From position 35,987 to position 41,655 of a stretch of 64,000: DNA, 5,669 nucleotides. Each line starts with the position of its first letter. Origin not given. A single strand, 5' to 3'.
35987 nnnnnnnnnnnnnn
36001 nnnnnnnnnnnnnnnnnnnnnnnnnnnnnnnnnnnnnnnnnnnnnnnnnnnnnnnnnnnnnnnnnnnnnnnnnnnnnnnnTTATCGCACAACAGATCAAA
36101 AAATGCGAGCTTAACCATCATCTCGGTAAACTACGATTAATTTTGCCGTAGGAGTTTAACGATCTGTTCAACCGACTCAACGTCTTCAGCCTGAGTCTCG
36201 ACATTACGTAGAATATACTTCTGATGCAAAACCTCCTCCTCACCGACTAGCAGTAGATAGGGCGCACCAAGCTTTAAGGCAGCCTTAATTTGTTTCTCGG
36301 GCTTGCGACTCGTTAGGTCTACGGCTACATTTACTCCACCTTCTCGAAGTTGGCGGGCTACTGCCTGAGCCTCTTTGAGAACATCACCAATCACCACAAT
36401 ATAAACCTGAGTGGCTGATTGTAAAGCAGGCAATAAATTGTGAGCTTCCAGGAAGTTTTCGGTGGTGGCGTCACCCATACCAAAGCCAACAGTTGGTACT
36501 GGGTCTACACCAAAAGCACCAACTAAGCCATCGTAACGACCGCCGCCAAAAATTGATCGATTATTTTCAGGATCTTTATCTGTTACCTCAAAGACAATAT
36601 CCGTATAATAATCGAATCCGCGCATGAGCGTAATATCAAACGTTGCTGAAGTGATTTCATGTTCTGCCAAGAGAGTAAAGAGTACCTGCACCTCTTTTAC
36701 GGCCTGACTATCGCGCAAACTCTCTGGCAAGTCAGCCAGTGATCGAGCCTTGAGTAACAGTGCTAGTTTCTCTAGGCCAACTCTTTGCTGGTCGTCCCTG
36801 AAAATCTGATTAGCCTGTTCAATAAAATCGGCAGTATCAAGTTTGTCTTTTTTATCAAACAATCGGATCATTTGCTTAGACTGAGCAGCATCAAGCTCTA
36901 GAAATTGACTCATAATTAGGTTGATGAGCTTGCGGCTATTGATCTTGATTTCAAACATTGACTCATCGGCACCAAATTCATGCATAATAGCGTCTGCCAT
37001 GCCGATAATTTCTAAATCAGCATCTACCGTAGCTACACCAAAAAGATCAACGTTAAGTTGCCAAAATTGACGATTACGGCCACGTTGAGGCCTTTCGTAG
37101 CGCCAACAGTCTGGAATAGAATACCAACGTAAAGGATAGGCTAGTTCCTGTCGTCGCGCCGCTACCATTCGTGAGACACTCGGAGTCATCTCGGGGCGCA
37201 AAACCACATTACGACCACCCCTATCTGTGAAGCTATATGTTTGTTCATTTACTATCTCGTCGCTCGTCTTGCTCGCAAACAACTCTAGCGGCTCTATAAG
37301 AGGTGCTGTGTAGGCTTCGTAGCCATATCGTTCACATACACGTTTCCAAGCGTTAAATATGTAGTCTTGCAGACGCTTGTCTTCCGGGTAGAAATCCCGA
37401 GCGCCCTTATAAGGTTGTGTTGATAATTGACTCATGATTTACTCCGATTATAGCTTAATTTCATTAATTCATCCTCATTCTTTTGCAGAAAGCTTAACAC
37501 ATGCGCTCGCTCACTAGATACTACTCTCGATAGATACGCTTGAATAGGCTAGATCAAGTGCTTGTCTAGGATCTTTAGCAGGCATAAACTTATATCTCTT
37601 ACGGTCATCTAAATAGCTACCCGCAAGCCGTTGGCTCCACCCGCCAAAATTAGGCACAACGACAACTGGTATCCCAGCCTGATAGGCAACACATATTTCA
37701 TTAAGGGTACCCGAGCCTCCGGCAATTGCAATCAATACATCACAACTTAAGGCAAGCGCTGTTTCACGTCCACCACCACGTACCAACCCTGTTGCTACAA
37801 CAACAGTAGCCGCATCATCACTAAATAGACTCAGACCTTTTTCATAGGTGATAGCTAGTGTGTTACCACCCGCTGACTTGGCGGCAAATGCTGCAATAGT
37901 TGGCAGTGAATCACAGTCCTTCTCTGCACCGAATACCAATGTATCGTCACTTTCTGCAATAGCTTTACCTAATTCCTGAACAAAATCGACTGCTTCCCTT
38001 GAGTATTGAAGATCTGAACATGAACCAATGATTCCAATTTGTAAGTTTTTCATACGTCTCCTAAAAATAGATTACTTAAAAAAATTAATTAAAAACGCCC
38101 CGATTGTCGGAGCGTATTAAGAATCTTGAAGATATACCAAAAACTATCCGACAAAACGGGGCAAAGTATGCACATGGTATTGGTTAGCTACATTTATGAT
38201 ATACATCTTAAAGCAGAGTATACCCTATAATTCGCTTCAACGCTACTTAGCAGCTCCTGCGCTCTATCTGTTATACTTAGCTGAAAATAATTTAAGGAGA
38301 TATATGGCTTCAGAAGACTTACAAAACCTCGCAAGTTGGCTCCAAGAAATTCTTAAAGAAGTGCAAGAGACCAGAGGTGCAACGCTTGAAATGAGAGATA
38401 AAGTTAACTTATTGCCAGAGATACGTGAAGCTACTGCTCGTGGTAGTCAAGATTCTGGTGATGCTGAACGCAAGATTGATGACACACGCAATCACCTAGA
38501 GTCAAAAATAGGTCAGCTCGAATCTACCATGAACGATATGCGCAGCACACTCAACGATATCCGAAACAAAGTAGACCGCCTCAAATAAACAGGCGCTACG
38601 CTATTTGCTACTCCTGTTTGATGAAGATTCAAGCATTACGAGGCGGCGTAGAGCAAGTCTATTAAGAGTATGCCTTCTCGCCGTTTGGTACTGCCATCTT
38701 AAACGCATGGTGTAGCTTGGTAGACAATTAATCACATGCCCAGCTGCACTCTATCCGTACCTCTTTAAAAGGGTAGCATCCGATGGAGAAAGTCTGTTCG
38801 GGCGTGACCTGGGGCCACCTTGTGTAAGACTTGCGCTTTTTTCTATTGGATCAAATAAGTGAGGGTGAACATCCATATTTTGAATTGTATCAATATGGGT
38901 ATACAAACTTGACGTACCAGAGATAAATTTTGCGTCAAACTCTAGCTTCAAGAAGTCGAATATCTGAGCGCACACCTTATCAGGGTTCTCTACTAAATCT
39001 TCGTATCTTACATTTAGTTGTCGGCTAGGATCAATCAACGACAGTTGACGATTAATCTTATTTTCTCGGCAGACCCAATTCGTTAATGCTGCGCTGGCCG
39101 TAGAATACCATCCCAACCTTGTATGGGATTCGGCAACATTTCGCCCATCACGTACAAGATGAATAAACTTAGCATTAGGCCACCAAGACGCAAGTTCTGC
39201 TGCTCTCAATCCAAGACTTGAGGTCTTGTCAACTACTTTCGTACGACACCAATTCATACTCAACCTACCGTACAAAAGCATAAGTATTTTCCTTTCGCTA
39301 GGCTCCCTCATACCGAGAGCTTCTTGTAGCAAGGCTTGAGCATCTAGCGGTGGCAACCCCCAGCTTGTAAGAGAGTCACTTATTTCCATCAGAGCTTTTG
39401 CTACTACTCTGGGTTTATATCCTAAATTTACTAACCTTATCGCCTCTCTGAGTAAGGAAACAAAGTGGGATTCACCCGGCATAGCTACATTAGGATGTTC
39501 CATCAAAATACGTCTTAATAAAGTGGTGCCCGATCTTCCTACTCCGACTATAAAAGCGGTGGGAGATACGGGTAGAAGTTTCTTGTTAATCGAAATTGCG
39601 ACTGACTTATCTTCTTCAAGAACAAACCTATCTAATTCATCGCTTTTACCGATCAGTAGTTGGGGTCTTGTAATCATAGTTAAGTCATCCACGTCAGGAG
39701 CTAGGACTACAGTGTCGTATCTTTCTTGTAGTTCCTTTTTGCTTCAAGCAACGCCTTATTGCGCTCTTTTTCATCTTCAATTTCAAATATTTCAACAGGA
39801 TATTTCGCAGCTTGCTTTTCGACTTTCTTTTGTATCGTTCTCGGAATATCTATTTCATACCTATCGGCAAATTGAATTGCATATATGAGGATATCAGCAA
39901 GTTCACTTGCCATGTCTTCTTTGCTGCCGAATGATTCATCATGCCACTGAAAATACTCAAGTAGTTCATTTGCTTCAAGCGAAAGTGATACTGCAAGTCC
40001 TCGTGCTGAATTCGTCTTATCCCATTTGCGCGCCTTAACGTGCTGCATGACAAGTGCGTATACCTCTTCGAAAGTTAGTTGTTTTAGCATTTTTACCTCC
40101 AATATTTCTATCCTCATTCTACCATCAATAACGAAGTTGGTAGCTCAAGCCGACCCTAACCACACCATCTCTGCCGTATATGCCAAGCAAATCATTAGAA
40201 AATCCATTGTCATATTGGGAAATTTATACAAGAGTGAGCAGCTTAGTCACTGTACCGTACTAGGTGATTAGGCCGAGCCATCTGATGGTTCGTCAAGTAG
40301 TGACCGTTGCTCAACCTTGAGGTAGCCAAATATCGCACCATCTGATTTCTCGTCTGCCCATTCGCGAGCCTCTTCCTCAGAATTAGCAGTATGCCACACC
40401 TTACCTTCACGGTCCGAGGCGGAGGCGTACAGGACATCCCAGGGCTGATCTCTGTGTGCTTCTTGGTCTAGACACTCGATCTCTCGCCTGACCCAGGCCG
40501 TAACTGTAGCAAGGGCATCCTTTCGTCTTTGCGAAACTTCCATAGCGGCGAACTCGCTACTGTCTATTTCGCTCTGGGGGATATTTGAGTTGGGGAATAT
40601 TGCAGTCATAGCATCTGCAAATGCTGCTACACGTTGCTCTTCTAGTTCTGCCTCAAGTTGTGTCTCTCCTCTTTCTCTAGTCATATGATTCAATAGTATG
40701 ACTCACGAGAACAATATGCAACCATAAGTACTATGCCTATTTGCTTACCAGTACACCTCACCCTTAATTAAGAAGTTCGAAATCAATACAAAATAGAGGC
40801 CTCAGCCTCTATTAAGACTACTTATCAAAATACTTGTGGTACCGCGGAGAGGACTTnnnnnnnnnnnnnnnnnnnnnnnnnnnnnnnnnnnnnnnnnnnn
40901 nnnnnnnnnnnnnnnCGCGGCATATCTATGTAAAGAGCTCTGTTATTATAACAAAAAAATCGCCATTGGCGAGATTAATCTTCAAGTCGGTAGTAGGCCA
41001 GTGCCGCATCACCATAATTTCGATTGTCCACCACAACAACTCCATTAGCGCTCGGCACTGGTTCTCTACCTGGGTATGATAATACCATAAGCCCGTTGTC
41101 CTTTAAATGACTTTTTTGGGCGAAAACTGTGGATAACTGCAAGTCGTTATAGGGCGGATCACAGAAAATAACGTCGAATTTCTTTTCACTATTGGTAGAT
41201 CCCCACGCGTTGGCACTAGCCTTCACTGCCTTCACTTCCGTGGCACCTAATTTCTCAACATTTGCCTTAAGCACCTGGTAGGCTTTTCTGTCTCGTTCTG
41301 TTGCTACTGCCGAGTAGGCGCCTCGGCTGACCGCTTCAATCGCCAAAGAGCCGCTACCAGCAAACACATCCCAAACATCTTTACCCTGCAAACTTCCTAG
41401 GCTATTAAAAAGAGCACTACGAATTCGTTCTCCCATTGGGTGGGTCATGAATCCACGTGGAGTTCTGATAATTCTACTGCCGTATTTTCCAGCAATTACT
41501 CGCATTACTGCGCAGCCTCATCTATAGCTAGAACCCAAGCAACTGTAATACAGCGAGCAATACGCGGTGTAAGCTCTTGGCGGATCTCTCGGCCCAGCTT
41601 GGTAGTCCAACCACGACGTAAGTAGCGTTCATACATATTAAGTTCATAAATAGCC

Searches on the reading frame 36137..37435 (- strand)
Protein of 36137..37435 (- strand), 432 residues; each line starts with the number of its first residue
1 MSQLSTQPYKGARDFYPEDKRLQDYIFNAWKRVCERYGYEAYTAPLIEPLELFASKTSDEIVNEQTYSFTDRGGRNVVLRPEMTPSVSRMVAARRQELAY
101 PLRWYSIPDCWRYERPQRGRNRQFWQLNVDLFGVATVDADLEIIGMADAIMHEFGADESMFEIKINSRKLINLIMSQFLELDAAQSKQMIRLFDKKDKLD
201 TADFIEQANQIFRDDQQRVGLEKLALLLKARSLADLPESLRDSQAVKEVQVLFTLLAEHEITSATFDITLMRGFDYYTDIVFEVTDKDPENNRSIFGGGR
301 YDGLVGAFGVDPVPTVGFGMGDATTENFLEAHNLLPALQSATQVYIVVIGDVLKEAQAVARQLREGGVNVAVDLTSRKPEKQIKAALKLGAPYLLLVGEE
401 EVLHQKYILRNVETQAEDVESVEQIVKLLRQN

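Call 90: search_protein_families(library=pfam, proteins=[window:36137-37435:-], max_evalue=0.00001)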
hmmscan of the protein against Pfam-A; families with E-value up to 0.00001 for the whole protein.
window:36137-37435:- (432 aa): 3 families
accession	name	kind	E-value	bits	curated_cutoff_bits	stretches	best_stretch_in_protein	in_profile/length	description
PF13393.11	tRNA-synt_His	-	9.5e-47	160.2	25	1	11-319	1-302/308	Histidyl-tRNA synthetase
PF03129.25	HGTP_anticodon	-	9.4e-15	55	21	1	343-431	1-93/94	Anticodon binding domain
PF00587.30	tRNA-synt_2b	-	2.2e-09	38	29.3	1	67-287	1-123/179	tRNA synthetase class II core domain (G, H, P, S and T)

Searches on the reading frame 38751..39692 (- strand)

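Call 90: search_protein_families(library=pfam, proteins=[window:38751-39692:-], max_evalue=0.00001)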
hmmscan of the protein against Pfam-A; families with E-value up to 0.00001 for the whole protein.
window:38751-39692:- (313 aa): 2 families
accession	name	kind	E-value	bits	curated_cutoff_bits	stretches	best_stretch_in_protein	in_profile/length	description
PF13469.12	Sulfotransfer_3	-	1.1e-30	107.9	27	1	44-253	1-215/216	Sulfotransferase family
PF00685.33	Sulfotransfer_1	-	1.3e-09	38.2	22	1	45-254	3-185/255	Sulfotransferase domain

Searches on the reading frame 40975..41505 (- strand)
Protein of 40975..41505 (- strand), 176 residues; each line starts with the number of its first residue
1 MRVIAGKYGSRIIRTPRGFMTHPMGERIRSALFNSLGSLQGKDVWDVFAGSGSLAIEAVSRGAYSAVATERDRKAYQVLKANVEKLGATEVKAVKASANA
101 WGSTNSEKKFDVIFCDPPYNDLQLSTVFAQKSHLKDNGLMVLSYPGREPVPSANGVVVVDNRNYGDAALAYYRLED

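Call 90: search_protein_families(library=pfam, proteins=[window:40975-41505:-], max_evalue=0.00001)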
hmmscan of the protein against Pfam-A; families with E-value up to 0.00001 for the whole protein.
window:40975-41505:- (176 aa): 5 families
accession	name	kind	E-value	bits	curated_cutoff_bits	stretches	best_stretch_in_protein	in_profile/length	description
PF03602.21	Cons_hypoth95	-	7.7e-42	143.5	24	1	1-172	1-181/182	Conserved hypothetical protein 95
PF13847.12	Methyltransf_31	-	1.1e-07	32.1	27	1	41-146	4-113/145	Methyltransferase domain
PF01170.24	UPF0020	-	1.1e-07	32.1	22.3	1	20-119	8-131/197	RMKL-like, methyltransferase domain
PF06325.19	PrmA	-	3.8e-07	30.3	22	1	39-116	160-233/296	Ribosomal protein L11 methyltransferase (PrmA)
PF05175.20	MTS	-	4.6e-07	30.1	23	1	32-124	23-113/170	Methyltransferase small domain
